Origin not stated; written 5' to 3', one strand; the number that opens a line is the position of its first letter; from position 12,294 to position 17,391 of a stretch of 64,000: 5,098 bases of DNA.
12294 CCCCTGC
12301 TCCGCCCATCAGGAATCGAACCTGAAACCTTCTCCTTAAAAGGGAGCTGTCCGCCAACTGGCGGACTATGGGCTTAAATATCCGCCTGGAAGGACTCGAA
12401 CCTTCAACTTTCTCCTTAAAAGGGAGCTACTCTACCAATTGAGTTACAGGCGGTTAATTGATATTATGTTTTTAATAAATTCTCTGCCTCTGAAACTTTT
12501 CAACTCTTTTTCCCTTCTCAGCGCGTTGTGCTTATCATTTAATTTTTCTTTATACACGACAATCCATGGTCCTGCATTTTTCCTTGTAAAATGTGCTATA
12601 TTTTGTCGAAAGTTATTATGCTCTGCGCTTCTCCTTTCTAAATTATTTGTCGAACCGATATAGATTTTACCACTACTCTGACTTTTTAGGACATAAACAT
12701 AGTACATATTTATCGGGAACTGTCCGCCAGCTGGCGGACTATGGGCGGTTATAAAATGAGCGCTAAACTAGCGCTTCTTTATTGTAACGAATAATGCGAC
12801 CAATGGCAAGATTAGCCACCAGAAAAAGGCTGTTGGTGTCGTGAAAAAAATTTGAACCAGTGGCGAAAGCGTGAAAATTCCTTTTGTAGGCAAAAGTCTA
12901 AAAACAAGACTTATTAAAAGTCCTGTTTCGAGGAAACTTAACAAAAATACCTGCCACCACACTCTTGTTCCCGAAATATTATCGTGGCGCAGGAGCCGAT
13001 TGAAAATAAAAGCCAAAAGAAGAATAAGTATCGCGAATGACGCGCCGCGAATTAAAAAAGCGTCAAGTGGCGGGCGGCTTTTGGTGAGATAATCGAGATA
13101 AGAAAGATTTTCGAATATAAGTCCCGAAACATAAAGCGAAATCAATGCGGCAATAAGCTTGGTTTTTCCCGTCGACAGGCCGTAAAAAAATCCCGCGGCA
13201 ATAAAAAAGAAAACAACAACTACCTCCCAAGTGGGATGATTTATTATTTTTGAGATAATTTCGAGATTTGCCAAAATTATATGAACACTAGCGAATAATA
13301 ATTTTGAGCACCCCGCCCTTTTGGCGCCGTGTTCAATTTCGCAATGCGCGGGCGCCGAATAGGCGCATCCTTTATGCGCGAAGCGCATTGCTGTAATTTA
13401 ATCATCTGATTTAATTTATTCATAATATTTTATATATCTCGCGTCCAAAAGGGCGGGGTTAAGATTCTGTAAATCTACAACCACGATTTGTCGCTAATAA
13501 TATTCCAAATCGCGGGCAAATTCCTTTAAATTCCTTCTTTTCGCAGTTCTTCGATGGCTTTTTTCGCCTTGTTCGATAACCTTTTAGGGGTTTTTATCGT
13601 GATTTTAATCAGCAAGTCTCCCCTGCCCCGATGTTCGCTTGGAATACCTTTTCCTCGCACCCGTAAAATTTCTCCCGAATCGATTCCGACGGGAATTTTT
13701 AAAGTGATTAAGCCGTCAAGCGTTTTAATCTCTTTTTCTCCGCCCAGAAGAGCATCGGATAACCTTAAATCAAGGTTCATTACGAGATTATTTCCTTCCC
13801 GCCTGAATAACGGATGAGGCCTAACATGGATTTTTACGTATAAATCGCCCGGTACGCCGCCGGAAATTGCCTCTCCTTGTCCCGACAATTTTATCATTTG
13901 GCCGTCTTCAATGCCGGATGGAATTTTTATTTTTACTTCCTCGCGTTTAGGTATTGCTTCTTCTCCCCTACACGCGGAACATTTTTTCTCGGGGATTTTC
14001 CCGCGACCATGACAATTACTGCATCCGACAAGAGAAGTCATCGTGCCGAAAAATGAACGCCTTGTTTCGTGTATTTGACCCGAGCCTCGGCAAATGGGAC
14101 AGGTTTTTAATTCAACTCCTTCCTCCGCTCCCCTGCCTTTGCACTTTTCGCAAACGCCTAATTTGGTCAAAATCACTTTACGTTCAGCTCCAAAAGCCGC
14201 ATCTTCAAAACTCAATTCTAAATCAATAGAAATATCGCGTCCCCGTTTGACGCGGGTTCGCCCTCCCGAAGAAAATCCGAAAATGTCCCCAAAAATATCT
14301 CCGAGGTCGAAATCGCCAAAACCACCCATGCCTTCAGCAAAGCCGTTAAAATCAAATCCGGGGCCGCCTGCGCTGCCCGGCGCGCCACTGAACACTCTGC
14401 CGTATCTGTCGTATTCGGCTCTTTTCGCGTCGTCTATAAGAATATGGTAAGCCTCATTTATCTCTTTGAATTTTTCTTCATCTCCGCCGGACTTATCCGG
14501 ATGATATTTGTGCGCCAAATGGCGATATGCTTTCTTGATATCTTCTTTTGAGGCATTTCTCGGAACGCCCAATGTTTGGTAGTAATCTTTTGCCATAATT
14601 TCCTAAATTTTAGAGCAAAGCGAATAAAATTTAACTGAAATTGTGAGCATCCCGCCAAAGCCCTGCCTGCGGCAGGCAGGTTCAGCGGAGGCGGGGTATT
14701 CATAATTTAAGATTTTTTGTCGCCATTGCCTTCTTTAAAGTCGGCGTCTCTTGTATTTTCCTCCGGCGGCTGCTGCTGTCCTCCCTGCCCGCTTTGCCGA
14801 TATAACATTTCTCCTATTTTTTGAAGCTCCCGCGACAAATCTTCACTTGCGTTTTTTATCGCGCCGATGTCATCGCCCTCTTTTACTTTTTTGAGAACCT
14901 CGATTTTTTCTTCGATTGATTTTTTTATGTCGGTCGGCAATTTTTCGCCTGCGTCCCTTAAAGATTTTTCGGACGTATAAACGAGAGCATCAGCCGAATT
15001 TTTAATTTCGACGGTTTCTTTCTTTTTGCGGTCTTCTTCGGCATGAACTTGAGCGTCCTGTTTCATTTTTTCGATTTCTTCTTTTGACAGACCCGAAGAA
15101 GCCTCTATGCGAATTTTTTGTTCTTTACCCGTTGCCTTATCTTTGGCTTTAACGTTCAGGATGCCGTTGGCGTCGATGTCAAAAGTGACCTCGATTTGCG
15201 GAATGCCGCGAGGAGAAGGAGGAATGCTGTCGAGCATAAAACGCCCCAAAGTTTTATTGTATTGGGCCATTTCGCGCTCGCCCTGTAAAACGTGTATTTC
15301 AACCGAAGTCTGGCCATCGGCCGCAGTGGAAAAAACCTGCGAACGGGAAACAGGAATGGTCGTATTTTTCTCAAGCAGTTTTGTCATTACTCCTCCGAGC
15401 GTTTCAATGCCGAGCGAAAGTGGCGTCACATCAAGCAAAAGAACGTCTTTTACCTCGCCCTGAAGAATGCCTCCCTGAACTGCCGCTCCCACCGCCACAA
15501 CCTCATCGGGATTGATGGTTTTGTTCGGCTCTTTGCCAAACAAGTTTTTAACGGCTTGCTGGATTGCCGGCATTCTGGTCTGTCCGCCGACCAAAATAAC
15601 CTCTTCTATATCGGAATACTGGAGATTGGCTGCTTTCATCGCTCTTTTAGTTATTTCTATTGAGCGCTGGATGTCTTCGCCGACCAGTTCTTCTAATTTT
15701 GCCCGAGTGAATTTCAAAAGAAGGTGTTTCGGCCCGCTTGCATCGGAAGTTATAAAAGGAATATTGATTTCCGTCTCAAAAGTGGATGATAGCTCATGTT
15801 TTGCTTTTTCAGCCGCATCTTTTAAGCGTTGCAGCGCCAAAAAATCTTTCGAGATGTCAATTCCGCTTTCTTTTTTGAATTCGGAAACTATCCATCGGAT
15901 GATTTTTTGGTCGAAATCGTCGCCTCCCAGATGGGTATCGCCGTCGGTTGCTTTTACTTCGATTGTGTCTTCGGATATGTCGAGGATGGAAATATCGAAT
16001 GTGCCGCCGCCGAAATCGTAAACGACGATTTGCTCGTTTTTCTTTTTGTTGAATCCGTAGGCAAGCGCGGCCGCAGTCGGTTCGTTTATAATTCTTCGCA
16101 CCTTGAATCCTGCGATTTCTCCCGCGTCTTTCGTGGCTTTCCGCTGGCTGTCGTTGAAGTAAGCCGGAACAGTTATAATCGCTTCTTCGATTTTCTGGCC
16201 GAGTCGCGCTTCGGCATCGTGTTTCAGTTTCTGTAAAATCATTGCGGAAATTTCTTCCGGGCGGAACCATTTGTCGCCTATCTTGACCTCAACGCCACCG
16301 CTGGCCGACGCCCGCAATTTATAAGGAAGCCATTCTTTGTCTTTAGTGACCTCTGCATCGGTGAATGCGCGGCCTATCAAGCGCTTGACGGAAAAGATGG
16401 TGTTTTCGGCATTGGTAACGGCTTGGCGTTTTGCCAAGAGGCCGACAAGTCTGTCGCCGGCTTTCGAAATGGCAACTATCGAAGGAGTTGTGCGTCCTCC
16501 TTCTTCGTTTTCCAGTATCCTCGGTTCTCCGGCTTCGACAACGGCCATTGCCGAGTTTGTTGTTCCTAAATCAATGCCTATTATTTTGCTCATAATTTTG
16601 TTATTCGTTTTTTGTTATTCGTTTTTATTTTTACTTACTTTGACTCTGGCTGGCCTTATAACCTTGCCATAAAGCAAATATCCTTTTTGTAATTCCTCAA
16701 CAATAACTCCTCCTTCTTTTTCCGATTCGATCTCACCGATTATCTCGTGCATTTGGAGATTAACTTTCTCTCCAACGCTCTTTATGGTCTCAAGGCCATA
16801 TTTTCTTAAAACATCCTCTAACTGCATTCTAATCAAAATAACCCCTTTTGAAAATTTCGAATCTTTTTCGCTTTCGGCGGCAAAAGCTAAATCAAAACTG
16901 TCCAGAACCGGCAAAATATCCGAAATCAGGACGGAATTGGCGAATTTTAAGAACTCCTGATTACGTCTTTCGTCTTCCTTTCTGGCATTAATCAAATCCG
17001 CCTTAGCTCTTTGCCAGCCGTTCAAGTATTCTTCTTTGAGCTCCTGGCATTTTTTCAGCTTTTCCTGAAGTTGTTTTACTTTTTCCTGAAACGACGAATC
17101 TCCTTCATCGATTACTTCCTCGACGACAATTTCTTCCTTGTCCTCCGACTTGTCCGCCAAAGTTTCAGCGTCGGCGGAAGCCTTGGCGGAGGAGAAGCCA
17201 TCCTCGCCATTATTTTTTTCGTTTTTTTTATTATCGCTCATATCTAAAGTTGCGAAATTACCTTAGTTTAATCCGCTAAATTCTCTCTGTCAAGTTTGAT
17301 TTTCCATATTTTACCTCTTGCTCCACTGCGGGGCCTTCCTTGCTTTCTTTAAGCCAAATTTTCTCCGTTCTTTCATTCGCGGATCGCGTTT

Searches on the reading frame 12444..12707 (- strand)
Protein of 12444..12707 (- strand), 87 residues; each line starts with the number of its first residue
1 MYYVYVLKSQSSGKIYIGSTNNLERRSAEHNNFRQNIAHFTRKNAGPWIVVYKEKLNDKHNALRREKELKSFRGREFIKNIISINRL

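Call 79: search_protein_families(library=pfam, proteins=[window:12444-12707:-], max_evalue=0.001)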
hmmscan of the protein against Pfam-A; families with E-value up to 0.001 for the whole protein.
window:12444-12707:- (87 aa): 2 families
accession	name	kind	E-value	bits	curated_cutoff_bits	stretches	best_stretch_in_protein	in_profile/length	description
PF01541.30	GIY-YIG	-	2.1e-16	60.4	22.6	1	1-71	1-70/78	GIY-YIG catalytic domain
PF10544.15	T5orf172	-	4.3e-05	24.4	20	1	3-69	2-63/101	T5orf172 domain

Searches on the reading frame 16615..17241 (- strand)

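Call 26: search_protein_families(library=pfam, proteins=[window:16615-17241:-], max_evalue=0.001)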
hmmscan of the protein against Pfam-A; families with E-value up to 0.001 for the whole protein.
window:16615-17241:- (208 aa): 1 family
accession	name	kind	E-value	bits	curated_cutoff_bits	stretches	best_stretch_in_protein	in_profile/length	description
PF01025.24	GrpE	-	4.2e-37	127.8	25.8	1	50-204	8-165/165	GrpE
